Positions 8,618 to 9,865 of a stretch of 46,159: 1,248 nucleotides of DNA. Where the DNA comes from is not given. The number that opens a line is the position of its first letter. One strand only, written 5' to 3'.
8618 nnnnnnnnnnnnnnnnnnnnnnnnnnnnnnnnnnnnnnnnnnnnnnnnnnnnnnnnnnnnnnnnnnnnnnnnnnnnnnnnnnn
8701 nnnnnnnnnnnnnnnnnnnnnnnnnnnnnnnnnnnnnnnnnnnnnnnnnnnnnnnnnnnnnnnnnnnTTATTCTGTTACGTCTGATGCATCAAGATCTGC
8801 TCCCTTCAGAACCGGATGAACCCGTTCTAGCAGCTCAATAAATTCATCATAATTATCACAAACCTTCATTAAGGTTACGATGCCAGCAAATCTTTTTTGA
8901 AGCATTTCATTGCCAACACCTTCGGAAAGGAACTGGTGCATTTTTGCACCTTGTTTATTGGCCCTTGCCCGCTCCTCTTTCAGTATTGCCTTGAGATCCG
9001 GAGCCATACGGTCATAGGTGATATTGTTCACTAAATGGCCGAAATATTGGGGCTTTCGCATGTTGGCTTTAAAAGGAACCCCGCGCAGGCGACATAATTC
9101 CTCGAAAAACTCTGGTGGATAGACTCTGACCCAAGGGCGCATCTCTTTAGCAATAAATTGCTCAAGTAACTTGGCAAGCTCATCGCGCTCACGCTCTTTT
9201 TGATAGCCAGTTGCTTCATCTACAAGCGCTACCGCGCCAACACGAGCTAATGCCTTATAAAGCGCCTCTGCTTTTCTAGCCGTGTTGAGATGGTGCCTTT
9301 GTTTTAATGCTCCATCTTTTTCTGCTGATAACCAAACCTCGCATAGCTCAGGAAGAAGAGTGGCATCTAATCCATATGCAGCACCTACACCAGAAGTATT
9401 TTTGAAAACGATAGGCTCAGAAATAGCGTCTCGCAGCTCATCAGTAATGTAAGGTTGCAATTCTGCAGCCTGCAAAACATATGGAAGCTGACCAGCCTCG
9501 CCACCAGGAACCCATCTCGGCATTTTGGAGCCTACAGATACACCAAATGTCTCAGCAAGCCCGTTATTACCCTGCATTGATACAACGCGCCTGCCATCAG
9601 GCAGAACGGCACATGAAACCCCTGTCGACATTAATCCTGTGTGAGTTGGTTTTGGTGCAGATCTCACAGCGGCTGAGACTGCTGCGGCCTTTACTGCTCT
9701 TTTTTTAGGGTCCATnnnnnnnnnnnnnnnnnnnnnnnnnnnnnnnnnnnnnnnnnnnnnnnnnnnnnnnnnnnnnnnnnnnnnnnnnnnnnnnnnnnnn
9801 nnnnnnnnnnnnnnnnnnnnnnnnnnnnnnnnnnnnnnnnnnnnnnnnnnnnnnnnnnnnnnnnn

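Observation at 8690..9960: Moron in the rexAB/sieB position with its own AT-rich promoter region and double terminator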

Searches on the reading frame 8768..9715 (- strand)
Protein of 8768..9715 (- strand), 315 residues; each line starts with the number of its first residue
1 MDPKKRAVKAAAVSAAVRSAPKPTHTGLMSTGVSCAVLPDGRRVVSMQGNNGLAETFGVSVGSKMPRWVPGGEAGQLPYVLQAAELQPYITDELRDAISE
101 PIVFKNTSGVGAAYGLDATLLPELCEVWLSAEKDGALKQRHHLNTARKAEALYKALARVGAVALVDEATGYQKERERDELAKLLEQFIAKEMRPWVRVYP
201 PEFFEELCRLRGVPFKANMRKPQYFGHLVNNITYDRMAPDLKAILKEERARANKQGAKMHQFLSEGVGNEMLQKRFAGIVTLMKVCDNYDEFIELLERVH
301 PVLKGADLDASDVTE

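Call 3: search_protein_families(library=pfam, proteins=[window:8768-9715:-], max_evalue=1)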
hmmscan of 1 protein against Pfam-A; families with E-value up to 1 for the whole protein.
window:8768-9715:- (315 aa): 1 family
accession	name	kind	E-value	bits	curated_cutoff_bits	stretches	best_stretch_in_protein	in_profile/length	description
PF10546.14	P63C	-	4.9e-22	78.8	26.1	1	183-272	1-93/93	P63C domain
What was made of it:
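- On Pfam P63C (PF10546) / PHROG 2384 full-length family: 78.8 bits against a cut-off of 26.1, aa 183-272, profile positions 1-93 of 93 (call 3).
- On Lambda RexAB exclusion system: Pfam finds only P63C (call 3).
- Closest known: RexAB of phage lambda. Different: It is not homologous: only P63C is found by Pfam (call 3).
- Checked: The P63C guess was right (call 3: E 4.9e-22, 78.8 bits against a cut-off of 26.1).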

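Call 4: search_protein_families(library=phrogs, proteins=[window:8768-9715:-], max_evalue=0.01)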
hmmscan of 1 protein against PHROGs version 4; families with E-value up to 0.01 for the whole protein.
window:8768-9715:- (315 aa): 2 families
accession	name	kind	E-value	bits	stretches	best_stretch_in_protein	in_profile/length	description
phrog_2384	-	unknown function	2.7e-100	336.9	1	4-306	22-328/338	-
phrog_1136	-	unknown function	3e-09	37.9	1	182-292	115-223/244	-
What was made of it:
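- On Pfam P63C (PF10546) / PHROG 2384 full-length family: PHROG 2384 at E 2.7e-100 over aa 4-306 (call 4).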

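Call 5: search_protein_families(library=padloc, proteins=[window:8768-9715:-], max_evalue=1)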
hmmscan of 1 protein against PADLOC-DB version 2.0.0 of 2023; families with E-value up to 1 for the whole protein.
window:8768-9715:- (315 aa): 0 families
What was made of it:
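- PADLOC gave no hit (call 5).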

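Call 6: search_protein_families(library=ncbifam, proteins=[window:8768-9715:-], max_evalue=1)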
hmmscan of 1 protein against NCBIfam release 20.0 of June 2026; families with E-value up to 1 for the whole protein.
window:8768-9715:- (315 aa): 0 families
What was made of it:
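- Tried and rejected: Defence and naming databases: PADLOC and NCBIfam gave no hits (calls 5, 6).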

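Call 8: search_dna_similar(query=window:8768-9715:-, collection=phages, mode=protein, max_rows=40, rows=spread)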
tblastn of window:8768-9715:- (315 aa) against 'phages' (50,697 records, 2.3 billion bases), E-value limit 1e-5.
Records with a match: 64; places in all: 64; records where one place covers at least 80% of the query: 57.
Best place of each record, by identity: <60% 64.
By first word of the organism name: Salmonella 24; Enterobacteria 6; Escherichia 6; Burkholderia 5; Stx 4; Gordonia 4; Streptococcus 4; Stx2-converting 3; Erwinia 2; Myxococcus 2; and 4 more.
By host as written in the record: Salmonella enterica 10; Salmonella sp. 7; - 6; Escherichia coli 2; Burkholderia sp. 2; Escherichia coli O157:H7 strain 981795 2; Burkholderia cepacia LMG 18821 2; Gordonia westfalica NRRL B-24152 2; and 27 more.
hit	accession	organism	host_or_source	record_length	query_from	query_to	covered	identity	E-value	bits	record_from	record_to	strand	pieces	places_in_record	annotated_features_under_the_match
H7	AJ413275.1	Enterobacteria phage Lahn1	Escherichia coli O84:H- strain 537/89-1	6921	33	312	89%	39.5%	3e-58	207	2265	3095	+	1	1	hypothetical protein (x2)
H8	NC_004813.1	Enterobacteria phage BP-4795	Escherichia coli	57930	33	312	89%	39.5%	3e-58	207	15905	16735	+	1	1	P63C domain-containing protein | hypothetical protein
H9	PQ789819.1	Burkholderia phage vB_E192a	Burkholderia sp.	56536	33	312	89%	39.2%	6e-53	192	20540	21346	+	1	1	hypothetical protein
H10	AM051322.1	Enterobacteria phage Nil3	Escherichia coli O157:H7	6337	33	312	89%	39.2%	3e-57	204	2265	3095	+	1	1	hypothetical protein (x2)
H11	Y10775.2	Escherichia phage 933W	E.coli serotype O157:H7 EDL933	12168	33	312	89%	39.2%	3e-57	204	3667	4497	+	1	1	hypothetical protein (x2)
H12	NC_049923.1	Stx2-converting phage Stx2a_WGPS9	Escherichia coli O157:H7 strain 981795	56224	33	312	89%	39.2%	4e-57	204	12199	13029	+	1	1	P63C domain-containing protein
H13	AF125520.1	Escherichia phage 933W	Escherichia coli O157:H7, strain EDL933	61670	33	312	89%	39.2%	4e-57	204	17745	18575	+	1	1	L0095: hypothetical protein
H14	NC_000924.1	Escherichia phage 933W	Escherichia coli O157:H7 EDL933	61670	33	312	89%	39.2%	4e-57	204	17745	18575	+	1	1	P63C domain-containing protein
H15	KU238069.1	Stx converting phage vB_EcoS_P22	-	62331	33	312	89%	39.2%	4e-57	204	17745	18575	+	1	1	hypothetical protein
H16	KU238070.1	Stx converting phage vB_EcoS_ST2-8624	-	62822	33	312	89%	39.2%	4e-57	204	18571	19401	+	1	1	hypothetical protein (x2)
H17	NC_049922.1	Stx converting phage vB_EcoS_ST2-8624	-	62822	33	312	89%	39.2%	4e-57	204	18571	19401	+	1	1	P63C domain-containing protein | hypothetical protein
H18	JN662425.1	Burkholderia phage DC1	Burkholderia cepacia LMG 18821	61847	33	301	85%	39.8%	3e-54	196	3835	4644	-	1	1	hypothetical protein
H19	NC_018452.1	Burkholderia phage DC1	Burkholderia cepacia LMG 18821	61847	33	301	85%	39.8%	3e-54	196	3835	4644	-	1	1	hypothetical protein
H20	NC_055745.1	Gordonia phage Petra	Gordonia westfalica NRRL B-24152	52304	33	301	85%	39.8%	2e-49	182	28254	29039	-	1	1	34: P63C domain-containing protein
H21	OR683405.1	Pseudomonas phage Lodos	Pseudomonas aeruginosa 135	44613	33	257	71%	44.1%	8e-52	189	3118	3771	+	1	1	P63C domain-containing protein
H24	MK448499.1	Streptococcus satellite phage Javan441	Streptococcus pseudoporcinus LQ_940-04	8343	25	300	88%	33.8%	2e-39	153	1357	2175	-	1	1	hypothetical protein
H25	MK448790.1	Streptococcus phage Javan515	Streptococcus pyogenes MGAS5005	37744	24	294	86%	33.0%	1e-35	141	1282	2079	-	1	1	hypothetical protein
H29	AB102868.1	Enterobacteria phage ST104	Salmonella typhimurium DT104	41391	33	301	85%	33.0%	4e-39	152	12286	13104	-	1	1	orf23: ORF23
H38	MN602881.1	Erwinia phage Midgardsormr38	Erwinia persicina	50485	32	292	83%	31.4%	2e-31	130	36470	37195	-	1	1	P63C domain-containing protein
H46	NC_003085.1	Myxococcus phage Mx8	Myxococcus xanthus strain DK883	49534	185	272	28%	31.5%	2e-7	59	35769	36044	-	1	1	anti-repressor Ant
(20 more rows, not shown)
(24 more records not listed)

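Call 9: get_annotated_region(hit=H14, flank=5000)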
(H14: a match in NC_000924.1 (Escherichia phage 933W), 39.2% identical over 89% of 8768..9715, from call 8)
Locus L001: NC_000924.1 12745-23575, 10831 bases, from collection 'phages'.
description: Enterobacteria phage 933W, complete genome.
organism: Escherichia phage 933W (NCBI taxid 10730)
taxonomy: Viruses; Duplodnaviria; Heunggongvirae; Uroviricota; Caudoviricetes; Sepvirinae; Traversvirus; Traversvirus tv933W
host: Escherichia coli O157:H7 EDL933; source: -; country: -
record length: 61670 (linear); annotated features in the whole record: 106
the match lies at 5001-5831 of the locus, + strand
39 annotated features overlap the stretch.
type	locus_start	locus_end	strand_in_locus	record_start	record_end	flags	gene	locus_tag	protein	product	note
CDS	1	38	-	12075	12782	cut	cI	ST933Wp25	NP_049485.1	transcriptional repressor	similar to CI protein of bacteriophage H19B and HK022; maintain lysogenic state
regulatory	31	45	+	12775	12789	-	-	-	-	other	operator oR3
regulatory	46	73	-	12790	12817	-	-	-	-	promoter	pM; putative maintenance promoter for cI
regulatory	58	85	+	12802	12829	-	-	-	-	promoter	pR; putative major rightward promoter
regulatory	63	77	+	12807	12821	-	-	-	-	other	operator oR2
regulatory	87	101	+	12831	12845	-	-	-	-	other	operator oR1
CDS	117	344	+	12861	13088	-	cro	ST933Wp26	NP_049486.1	transcriptional repressor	similar to Cro protein of bacteriophage HK022; transcriptional activator/repressor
regulatory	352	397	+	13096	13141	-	-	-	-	other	nutR; putative N-utilization rightward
CDS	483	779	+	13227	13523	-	cII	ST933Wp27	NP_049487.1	CII-like transcriptional activator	similar to CII protein of bacteriophage H19B and HK022; transcriptional activator; establishment of lysogenic state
CDS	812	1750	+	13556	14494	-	O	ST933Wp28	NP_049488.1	replication initiation O-like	similar to O protein of bacteriophage H19B and lambda; DNA replication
misc_binding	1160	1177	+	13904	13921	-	O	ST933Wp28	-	protein O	ori iteron 1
misc_binding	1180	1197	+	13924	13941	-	O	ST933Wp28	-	protein O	ori iteron 2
misc_binding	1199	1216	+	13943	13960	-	O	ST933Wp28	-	protein O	ori iteron 3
misc_binding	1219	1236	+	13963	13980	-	O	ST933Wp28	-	protein O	ori iteron 4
misc_binding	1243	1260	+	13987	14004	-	O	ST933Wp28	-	protein O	ori iteron 5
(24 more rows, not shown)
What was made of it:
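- In 933W the homologue lies in the nin region next to roi, where PR would transcribe it during lytic growth (call 9). The 933W homologue lies in the nin region next to roi (call 9).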

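Call 10: get_annotated_region(hit=H29, flank=4000)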
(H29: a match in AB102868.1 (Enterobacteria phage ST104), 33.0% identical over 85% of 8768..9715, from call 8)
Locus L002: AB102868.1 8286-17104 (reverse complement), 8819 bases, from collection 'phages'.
description: Enterobacteria phage ST104 DNA, complete genome.
organism: Enterobacteria phage ST104 (NCBI taxid 221029)
taxonomy: Viruses; Duplodnaviria; Heunggongvirae; Uroviricota; Caudoviricetes; Lederbergvirus
host: Salmonella typhimurium DT104; source: -; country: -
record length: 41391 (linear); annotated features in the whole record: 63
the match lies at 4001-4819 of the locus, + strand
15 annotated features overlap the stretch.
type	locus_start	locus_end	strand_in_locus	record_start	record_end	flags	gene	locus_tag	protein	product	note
CDS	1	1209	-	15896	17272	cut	12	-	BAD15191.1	12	replicaiton protein; similar to bacteriophage P22 12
CDS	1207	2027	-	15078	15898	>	18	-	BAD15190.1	18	replication protein 18; similar to bacteriophage P22 18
CDS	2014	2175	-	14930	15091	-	orf27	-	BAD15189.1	ORF27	similar to Bacteriophage HK97 gp53 in GenBank Accesion Number AAF31131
CDS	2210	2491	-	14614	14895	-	c1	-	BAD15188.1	C1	transcriptioanl avtivator; similar to bacteriophage L c1 protein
CDS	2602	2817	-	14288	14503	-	cro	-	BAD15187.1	Cro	antirepressor protein; similar to Enterobacteria phage HK022 cro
CDS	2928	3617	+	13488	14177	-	cI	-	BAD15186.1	CI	repressor protein; similar to Enterobacteria phage HK022 cI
CDS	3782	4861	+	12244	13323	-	orf23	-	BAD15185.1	ORF23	similar to bacteriophage BP-933W in GenBank Accesion Number AAGG5582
CDS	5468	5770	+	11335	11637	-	24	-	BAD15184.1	24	antitemination protein; similar to bacteriophage P22 24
CDS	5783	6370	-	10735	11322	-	sieB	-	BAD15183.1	SieB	Superinfection exclusion protein; similar to bacteriophage P22 siB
CDS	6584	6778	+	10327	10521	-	ral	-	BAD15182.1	Ral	antirestriction protein; similar to bacteriophage P22 ral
CDS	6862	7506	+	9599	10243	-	orf19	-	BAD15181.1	ORF19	-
CDS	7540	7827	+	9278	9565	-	orf18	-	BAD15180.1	ORF18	similar to bacteriophage P22 orf78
CDS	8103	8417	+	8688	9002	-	17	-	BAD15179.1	17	superinfection exclusion protein; similar to bacteriophage P22 17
CDS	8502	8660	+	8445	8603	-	c3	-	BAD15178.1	C3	regulatory protein; similar to bacteriophage P22 C3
CDS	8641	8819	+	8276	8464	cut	kil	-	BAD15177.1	Kil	similar to bacteriophage P22 kil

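Call 17: find_homologous_proteins(query=window:8768-9715:-)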
Query window:8768-9715:- (315 aa): 618 proteins with E <= 0.001 among 8000 candidates; the best 120 are listed.
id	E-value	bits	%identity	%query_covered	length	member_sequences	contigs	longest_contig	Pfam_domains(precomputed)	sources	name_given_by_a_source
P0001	3.0e-207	705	100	100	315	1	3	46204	PF10546.15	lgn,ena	-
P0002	2.8e-206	702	99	100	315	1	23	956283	PF10546.15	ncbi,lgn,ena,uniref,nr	ncbi:P63C domain-containing protein [Pantoea sp. ACRSB]|uniref:P63C domain-containing protein n=1 Ta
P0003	3.9e-206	701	99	100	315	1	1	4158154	PF10546.15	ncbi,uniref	ncbi:P63C domain-containing protein [Pantoea dispersa]|uniref:P63C domain-containing protein n=1 Tax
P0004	7.5e-206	701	99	100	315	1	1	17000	PF10546.15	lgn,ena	-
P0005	3.4e-205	698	99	100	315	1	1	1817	PF10546.15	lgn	-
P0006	1.2e-197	674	95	100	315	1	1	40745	PF10546.15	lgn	-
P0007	3.3e-197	672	94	100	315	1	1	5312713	PF10546.15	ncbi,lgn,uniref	ncbi:P63C domain-containing protein [Symbiopectobacterium purcellii]|uniref:P63C domain-containing p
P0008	1.2e-196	670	94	100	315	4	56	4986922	PF10546.15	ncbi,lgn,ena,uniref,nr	ncbi:hypothetical protein KK001_07450 [Enterobacter roggenkampii]|uniref:P63C domain-containing prot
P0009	1.4e-196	670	94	100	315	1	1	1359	PF10546.15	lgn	-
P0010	2.4e-196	669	94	100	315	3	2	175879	PF10546.15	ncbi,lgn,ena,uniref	ncbi:P63C domain-containing protein [Klebsiella sp. CN_Kp100]|uniref:P63C domain-containing protein 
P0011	7.1e-196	668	94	100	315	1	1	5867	PF10546.15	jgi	jgi:hypothetical protein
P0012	1.4e-193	660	92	100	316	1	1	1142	PF10546.15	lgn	-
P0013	5.2e-186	635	88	100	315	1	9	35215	PF10546.15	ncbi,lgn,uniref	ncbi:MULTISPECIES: P63C domain-containing protein [unclassified Cedecea]|uniref:P63C domain-containi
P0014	1.1e-184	631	88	100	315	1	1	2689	PF10546.15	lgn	-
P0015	2.2e-184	630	87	100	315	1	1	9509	PF10546.15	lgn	-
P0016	5.7e-184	629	88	100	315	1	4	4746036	PF10546.15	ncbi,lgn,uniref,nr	ncbi:P63C domain-containing protein [Yersinia mollaretii]|uniref:P63C domain-containing protein n=1 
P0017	2.8e-183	626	87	100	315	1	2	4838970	PF10546.15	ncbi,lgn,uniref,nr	ncbi:P63C domain-containing protein [Yersinia mollaretii]|uniref:P63C domain n=1 Tax=Yersinia mollar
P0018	1.6e-182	624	87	100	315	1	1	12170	PF10546.15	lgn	-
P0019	4.1e-182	623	87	100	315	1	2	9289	PF10546.15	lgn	-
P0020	6.2e-179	612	85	100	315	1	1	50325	PF10546.15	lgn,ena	-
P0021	8.4e-178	608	86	97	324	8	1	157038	PF10546.15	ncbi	ncbi:TPA: P63C domain-containing protein [Serratia odorifera]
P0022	2.3e-175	600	99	85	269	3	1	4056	PF10546.15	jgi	jgi:P63C domain.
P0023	2.2e-169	581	88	91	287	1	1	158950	PF10546.15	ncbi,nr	ncbi:hypothetical protein A8A01_03280 [Ewingella americana]|nr:hypothetical protein A8A01_03280 [Ewi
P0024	6.2e-168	576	80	97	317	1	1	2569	PF10546.15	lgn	-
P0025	1.6e-165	568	80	98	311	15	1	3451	PF10546.15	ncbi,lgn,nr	ncbi:hypothetical protein D9E73_26120 [Escherichia coli]|nr:hypothetical protein [Escherichia coli]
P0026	1.2e-161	555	79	100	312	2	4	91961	PF10546.15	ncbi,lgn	-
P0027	1.6e-159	548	80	97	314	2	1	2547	PF10546.15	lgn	-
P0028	1.0e-158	546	77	100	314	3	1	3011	PF10546.15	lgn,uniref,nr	uniref:Bacteriophage Mx8 p63 C-terminal domain-containing protein n=1 Tax=Providencia stuartii TaxID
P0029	8.9e-158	543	78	97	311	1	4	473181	PF10546.15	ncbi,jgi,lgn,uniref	ncbi:P63C domain-containing protein [Serratia marcescens]|uniref:P63C domain-containing protein n=1 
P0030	1.2e-157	542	78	97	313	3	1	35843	PF10546.15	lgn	-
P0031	1.1e-156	539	78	97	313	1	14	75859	PF10546.15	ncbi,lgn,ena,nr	ncbi:P63C domain-containing protein [Morganella morganii]|nr:hypothetical protein [Morganella morgan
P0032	5.1e-156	537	77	99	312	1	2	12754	PF10546.15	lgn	-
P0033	2.4e-154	531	75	99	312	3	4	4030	PF10546.15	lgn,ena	-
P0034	3.5e-153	528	76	99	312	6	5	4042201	PF10546.15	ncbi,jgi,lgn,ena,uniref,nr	ncbi:P63C domain-containing protein [Pantoea agglomerans]|uniref:P63C domain-containing protein n=1 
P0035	1.2e-152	526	77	97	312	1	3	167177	PF10546.15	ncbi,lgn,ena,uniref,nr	ncbi:P63C domain-containing protein [Tatumella ptyseos]|uniref:P63C domain-containing protein n=1 Ta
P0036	8.5e-122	425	61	99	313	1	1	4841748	PF10546.15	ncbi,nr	ncbi:hypothetical protein M2263_000177 [Providencia alcalifaciens]|nr:hypothetical protein [Providen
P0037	2.5e-117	410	79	74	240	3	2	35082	PF10546.15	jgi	-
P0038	3.8e-109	383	56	96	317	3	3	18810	PF10546.15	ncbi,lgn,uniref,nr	ncbi:P63C domain-containing protein [Photorhabdus temperata]|uniref:Bacteriophage Mx8 p63 C-terminal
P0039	1.1e-93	332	56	92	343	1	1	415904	PF10546.15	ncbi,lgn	-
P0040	3.4e-91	324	55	92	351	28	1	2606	PF10546.15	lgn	-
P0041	4.2e-91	324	55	93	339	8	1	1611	PF10546.15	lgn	-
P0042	9.3e-90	319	52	98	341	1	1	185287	PF10546.15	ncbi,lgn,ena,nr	nr:P63C domain-containing protein [uncultured Erwinia sp.]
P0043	7.2e-88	313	53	92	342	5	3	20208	PF10546.15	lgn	-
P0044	8.8e-88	313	53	90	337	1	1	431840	PF10546.15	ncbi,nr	ncbi:hypothetical protein EH227_18015 [Rouxiella chamberiensis]|nr:hypothetical protein EH227_18015 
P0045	2.5e-86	308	55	90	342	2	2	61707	PF10546.15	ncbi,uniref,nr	ncbi:P63C domain-containing protein [Serratia marcescens]|uniref:P63C domain-containing protein n=1 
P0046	6.7e-86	307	50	91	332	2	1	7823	PF10546.15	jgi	-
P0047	3.9e-85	304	50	98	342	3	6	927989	PF10546.15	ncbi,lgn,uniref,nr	ncbi:P63C domain [Serratia quinivorans]|uniref:P63C domain-containing protein n=1 Tax=Serratia quini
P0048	2.1e-82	295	54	87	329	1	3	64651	PF10546.15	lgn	-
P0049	6.3e-82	294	53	88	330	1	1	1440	PF10546.15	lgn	-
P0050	4.9e-80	287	51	88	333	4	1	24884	PF10546.15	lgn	-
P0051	1.7e-78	282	51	88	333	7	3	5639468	PF10546.15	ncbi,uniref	ncbi:P63C domain-containing protein [Klebsiella variicola]|uniref:P63C domain-containing protein n=1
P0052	1.8e-76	276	48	96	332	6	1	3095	PF10546.15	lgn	-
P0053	1.0e-73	267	48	88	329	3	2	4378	PF10546.15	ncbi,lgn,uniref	ncbi:P63C domain-containing protein [Klebsiella aerogenes]|uniref:P63C domain-containing protein n=1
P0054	1.2e-69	253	44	89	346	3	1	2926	PF10546.15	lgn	-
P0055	4.8e-69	251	51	80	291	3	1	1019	PF10546.15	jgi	-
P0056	3.0e-68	249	42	89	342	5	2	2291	PF10546.15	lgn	-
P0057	5.0e-67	245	42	96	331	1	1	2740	PF10546.15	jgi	jgi:hypothetical protein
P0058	3.5e-66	242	44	95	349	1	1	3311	PF10546.15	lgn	-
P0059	1.0e-65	240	41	96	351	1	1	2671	PF10546.15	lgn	-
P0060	1.2e-65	240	41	96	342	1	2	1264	PF10546.15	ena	-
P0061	5.4e-64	235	42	99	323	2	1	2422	PF10546.15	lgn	-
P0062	1.6e-63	233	40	94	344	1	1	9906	PF10546.15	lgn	-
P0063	1.1e-62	230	44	92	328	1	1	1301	PF10546.15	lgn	-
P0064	3.7e-62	229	45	88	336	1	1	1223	PF10546.15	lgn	-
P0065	5.4e-62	228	40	95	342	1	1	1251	PF10546.15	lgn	-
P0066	5.5e-62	228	42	88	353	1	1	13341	PF10546.15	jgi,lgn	-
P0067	7.3e-62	228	41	90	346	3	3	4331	PF10546.15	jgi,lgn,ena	-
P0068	8.5e-62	228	42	90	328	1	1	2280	PF10546.15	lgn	-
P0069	9.0e-62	227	42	96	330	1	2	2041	PF10546.15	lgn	-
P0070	1.8e-61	226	42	96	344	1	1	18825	PF10546.15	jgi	-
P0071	5.5e-61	225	40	95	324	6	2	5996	PF10546.15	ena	-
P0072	5.9e-61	225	42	90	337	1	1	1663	PF10546.15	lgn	-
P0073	8.7e-61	224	41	95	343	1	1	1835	PF10546.15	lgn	-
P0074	1.8e-60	223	43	96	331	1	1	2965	PF10546.15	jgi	jgi:hypothetical protein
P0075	2.1e-60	223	43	95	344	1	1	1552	PF10546.15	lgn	-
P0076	2.5e-60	223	42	90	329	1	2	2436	PF10546.15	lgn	-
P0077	2.5e-60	223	41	89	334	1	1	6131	PF10546.15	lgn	-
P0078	4.0e-60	222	40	89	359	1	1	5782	PF10546.15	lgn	-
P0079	4.7e-60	222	39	95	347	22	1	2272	PF10546.15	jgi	jgi:hypothetical protein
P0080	4.7e-60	222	42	96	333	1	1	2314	PF10546.15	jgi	-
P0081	8.3e-60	221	41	91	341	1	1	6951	PF10546.15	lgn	-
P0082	8.9e-60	221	43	86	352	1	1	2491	PF10546.15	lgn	-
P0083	1.1e-59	221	41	97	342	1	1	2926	PF10546.15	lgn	-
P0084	1.2e-59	221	42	89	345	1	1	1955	PF10546.15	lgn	-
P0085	1.3e-59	220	41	95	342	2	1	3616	PF10546.15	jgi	jgi:hypothetical protein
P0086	1.5e-59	220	41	98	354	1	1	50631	PF10546.15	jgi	-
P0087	1.6e-59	220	43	94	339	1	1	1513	PF10546.15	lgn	-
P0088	2.0e-59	220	43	90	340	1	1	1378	PF10546.15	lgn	-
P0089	2.0e-59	220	41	89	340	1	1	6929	PF10546.15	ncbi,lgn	-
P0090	2.1e-59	220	40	89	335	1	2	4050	PF10546.15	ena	-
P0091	2.5e-59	219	43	90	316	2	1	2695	PF10546.15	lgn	-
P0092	4.0e-59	219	41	95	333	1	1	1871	PF10546.15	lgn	-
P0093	5.5e-59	218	42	90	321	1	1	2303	PF10546.15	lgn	-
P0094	6.7e-59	218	39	96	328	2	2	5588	PF10546.15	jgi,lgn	jgi:hypothetical protein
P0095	6.7e-59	218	43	85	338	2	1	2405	PF10546.15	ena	-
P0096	6.8e-59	218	40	95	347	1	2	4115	PF10546.15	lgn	-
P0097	1.8e-58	217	42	92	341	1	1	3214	PF10546.15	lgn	-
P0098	1.9e-58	217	44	89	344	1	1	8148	PF10546.15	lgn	-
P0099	3.4e-58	216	41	90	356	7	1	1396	PF10546.15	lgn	-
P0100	5.1e-58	215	40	95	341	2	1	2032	PF10546.15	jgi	jgi:P63C domain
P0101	6.3e-58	215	40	86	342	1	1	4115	PF10546.15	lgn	-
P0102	6.6e-58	215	39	89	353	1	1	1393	PF10546.15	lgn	-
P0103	7.2e-58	215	40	96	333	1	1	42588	PF10546.15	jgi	-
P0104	8.9e-58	214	43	85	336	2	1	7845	PF10546.15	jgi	jgi:hypothetical protein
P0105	9.4e-58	214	39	96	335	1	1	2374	PF10546.15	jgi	-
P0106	9.8e-58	214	41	90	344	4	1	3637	PF10546.15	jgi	jgi:hypothetical protein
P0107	1.1e-57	214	40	97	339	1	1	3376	PF10546.15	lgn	-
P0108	1.3e-57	214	40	97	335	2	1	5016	PF10546.15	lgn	-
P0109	2.0e-57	213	38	95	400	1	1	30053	PF10546.15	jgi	jgi:hypothetical protein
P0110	2.1e-57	213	40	95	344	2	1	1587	PF10546.15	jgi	-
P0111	3.2e-57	213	43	84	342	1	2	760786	PF10546.15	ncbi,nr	ncbi:MAG: P63C domain-containing protein [Phycisphaeraceae bacterium]|nr:P63C domain-containing prot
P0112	5.0e-57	212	41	90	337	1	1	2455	PF10546.15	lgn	-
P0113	5.4e-57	212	40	87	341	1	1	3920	PF10546.15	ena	-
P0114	7.3e-57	211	40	98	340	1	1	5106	PF10546.15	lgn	-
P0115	8.6e-57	211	41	85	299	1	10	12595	PF10546.15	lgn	-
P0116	9.2e-57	211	41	90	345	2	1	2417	PF10546.15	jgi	jgi:hypothetical protein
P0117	9.5e-57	211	40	90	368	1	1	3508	PF10546.15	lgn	-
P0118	1.4e-56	210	42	90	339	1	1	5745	PF10546.15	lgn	-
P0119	1.5e-56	210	44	84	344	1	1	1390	PF10546.15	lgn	-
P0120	1.6e-56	210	40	96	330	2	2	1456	PF10546.15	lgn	-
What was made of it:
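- Tried and rejected: Close relatives are in Pantoea, Enterobacter, Klebsiella, Yersinia and others (call 17).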
